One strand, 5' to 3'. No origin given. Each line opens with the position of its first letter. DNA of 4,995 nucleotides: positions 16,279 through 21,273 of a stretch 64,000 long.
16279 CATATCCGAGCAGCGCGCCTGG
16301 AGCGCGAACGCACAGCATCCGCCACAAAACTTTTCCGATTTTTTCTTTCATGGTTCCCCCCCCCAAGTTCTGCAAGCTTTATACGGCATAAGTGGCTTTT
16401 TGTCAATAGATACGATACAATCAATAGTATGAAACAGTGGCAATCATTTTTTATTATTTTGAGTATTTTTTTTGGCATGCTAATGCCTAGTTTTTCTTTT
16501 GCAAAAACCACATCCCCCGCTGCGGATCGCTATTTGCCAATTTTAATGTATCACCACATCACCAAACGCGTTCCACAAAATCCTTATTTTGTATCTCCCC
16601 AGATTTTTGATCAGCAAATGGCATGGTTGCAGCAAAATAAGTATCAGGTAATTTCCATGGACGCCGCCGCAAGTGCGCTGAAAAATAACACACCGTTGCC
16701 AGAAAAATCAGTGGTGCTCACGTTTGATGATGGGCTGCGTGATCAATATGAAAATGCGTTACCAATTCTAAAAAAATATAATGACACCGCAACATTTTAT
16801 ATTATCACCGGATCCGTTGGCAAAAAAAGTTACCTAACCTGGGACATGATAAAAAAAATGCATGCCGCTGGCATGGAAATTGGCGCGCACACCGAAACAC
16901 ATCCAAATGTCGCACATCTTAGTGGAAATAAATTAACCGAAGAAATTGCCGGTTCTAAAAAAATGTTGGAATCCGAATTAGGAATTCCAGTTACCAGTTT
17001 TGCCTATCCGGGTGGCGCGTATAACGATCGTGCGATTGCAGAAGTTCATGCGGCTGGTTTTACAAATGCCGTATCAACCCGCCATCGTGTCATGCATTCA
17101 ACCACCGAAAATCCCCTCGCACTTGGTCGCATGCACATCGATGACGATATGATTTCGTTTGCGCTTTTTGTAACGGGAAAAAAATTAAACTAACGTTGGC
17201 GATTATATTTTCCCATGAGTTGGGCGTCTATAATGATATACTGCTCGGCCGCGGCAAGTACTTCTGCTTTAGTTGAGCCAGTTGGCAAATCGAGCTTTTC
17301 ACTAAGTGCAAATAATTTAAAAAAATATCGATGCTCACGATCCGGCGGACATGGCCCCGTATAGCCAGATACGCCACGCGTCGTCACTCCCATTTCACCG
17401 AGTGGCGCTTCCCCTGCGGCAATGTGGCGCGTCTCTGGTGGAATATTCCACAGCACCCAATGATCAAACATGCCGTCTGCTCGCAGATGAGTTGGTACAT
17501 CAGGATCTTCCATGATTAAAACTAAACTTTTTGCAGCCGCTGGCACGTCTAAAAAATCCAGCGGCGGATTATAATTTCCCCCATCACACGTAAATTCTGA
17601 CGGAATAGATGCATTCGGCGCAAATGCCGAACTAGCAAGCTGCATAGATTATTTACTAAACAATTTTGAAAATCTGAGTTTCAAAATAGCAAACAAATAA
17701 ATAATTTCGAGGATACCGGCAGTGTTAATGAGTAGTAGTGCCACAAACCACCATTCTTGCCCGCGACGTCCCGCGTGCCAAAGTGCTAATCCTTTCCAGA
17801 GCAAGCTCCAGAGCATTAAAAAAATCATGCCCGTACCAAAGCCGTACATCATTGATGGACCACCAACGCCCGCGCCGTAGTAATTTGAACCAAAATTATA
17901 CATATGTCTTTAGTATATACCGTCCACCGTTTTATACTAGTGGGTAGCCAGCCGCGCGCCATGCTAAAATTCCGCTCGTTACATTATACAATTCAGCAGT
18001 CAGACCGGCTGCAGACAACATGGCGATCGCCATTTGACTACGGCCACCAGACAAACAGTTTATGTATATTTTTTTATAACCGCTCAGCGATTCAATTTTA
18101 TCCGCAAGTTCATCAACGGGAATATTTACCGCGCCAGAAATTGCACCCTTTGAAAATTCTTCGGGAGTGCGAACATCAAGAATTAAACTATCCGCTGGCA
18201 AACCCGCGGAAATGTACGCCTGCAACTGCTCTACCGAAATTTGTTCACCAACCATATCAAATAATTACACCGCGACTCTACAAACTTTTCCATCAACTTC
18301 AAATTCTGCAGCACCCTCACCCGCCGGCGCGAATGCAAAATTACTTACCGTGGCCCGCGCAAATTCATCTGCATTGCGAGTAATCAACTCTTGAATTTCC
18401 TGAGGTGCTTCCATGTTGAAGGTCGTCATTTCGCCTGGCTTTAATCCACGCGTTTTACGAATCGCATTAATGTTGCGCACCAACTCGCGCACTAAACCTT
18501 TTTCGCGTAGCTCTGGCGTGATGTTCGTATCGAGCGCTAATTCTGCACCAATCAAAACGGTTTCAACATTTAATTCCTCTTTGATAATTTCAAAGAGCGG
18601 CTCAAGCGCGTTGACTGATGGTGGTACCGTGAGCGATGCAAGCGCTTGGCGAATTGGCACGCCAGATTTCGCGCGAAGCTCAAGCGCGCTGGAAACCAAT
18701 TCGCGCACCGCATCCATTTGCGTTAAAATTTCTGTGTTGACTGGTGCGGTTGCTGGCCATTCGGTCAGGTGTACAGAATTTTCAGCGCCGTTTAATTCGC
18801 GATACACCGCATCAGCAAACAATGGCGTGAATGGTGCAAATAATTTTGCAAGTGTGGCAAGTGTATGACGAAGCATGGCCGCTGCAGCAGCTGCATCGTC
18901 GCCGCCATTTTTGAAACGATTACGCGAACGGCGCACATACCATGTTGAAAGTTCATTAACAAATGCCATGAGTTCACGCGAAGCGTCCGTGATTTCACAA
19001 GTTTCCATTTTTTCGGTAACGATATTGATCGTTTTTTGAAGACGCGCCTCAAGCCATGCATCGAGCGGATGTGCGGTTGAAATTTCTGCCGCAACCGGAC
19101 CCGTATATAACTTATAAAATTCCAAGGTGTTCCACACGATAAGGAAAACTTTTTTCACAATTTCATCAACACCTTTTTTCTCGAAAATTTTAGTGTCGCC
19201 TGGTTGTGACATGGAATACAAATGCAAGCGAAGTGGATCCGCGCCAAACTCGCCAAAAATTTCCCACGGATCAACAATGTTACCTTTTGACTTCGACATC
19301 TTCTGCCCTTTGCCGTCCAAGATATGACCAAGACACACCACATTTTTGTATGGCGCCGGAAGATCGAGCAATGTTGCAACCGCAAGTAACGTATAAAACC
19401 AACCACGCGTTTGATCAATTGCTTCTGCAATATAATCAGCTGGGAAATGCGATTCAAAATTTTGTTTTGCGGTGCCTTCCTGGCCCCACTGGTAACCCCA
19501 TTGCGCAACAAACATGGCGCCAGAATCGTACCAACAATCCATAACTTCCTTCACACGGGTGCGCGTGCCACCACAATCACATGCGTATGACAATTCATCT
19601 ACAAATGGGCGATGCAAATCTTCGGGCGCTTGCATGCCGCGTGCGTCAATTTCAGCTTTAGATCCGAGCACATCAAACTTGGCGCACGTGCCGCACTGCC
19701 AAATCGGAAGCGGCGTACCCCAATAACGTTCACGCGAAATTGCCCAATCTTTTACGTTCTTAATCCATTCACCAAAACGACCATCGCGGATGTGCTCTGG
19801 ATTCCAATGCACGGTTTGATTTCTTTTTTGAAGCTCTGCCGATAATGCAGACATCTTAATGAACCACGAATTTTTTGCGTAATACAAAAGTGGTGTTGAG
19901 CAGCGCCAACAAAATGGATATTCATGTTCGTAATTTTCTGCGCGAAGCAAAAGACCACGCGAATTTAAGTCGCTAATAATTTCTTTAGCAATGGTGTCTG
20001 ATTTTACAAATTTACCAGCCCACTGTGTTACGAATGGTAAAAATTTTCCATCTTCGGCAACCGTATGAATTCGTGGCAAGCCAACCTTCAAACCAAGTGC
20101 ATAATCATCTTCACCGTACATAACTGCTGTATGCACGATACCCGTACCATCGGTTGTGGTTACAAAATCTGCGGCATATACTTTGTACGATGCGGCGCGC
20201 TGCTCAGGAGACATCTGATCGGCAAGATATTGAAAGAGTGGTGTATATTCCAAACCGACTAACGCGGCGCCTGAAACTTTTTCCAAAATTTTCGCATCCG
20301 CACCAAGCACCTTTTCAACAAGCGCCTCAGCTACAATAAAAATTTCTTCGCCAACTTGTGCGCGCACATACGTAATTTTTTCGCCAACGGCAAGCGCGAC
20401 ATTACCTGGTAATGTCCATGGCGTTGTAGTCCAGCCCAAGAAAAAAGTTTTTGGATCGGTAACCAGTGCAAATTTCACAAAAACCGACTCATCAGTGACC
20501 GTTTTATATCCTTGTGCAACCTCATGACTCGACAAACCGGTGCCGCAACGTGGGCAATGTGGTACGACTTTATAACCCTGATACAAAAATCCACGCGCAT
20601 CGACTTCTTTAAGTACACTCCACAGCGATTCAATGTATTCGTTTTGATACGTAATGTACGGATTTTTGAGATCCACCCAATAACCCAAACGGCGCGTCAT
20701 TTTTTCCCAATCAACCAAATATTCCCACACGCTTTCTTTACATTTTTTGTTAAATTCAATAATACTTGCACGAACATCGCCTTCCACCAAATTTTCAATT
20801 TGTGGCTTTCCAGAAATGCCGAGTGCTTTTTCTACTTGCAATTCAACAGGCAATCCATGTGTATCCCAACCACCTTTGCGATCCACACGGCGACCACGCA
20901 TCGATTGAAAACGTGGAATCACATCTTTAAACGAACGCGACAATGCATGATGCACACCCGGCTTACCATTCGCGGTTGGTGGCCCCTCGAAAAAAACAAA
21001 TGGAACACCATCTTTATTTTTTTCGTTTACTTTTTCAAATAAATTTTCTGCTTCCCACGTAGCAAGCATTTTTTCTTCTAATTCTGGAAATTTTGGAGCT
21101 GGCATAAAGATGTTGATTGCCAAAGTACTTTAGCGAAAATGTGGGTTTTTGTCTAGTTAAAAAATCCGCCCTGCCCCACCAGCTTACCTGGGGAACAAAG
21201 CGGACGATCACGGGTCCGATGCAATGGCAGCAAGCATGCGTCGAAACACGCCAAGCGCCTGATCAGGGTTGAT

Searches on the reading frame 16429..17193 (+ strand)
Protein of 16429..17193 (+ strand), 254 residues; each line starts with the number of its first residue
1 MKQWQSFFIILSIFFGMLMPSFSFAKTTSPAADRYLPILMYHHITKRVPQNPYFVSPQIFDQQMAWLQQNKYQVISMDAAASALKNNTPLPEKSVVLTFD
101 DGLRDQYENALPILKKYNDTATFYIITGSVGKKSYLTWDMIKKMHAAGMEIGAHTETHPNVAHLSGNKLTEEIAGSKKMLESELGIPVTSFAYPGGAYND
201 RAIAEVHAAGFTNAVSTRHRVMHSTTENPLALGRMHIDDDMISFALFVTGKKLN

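Call 64: search_protein_families(library=pfam, proteins=[window:16429-17193:+], max_evalue=0.00001)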
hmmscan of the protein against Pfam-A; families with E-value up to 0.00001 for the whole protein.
window:16429-17193:+ (254 aa): 1 family
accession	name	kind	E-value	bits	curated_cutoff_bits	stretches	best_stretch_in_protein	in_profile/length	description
PF01522.26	Polysacc_deac_1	-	1.4e-32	112.6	23.1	1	89-213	3-123/124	Polysaccharide deacetylase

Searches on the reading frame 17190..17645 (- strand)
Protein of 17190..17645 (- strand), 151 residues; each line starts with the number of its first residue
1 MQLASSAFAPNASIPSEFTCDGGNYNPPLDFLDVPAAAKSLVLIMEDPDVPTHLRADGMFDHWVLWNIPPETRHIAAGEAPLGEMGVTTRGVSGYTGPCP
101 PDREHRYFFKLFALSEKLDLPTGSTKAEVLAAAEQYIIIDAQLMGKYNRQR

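Call 65: search_protein_families(library=pfam, proteins=[window:17190-17645:-], max_evalue=0.00001)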
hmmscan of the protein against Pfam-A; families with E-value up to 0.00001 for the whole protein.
window:17190-17645:- (151 aa): 1 family
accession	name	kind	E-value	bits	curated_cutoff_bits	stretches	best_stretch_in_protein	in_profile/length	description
PF01161.25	PBP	-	8.6e-36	123.7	24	1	14-147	2-135/135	Phosphatidylethanolamine-binding protein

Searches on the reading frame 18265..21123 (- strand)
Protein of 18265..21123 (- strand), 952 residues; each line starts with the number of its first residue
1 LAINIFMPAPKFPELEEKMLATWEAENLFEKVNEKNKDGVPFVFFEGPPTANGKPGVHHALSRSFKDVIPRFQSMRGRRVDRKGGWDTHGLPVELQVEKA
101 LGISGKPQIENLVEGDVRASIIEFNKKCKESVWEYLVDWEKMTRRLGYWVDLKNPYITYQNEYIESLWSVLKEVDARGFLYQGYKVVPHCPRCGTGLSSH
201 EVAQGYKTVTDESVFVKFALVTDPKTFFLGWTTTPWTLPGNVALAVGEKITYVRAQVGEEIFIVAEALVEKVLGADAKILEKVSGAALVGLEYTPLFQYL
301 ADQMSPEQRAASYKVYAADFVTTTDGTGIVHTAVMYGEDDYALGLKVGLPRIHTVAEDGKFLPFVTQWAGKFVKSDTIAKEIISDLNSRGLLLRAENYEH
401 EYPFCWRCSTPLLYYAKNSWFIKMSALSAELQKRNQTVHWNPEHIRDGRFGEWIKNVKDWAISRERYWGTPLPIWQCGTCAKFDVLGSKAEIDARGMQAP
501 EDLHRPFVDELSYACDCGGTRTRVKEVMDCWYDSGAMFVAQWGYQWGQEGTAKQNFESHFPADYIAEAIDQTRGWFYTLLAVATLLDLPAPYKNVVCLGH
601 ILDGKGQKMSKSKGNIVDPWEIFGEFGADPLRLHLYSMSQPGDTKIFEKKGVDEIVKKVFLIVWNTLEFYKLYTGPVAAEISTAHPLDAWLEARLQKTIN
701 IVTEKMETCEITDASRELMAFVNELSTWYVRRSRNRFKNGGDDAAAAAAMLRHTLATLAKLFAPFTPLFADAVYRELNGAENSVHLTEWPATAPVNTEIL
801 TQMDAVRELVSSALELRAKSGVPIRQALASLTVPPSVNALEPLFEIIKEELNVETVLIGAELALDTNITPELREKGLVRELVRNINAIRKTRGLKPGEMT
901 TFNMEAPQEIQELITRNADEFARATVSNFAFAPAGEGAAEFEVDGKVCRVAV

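Call 65: search_protein_families(library=pfam, proteins=[window:18265-21123:-], max_evalue=0.00001)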
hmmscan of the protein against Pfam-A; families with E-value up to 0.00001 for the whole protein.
window:18265-21123:- (952 aa): 4 families
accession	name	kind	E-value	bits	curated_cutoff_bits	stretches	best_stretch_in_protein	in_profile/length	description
PF00133.28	tRNA-synt_1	-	3.6e-107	359.1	22.7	1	19-643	2-410/414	tRNA synthetases class I (I, L, M and V)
PF08264.19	Anticodon_1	-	6.4e-30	104.4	25.1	1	688-827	1-143/148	Anticodon-binding domain of tRNA ligase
PF09334.17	tRNA-synt_1g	-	2.8e-17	63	20.1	1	525-652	242-371/391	tRNA synthetases class I (M)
PF19302.4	DUF5915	-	3.6e-13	49.9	27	1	862-952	102-192/195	Domain of unknown function (DUF5915)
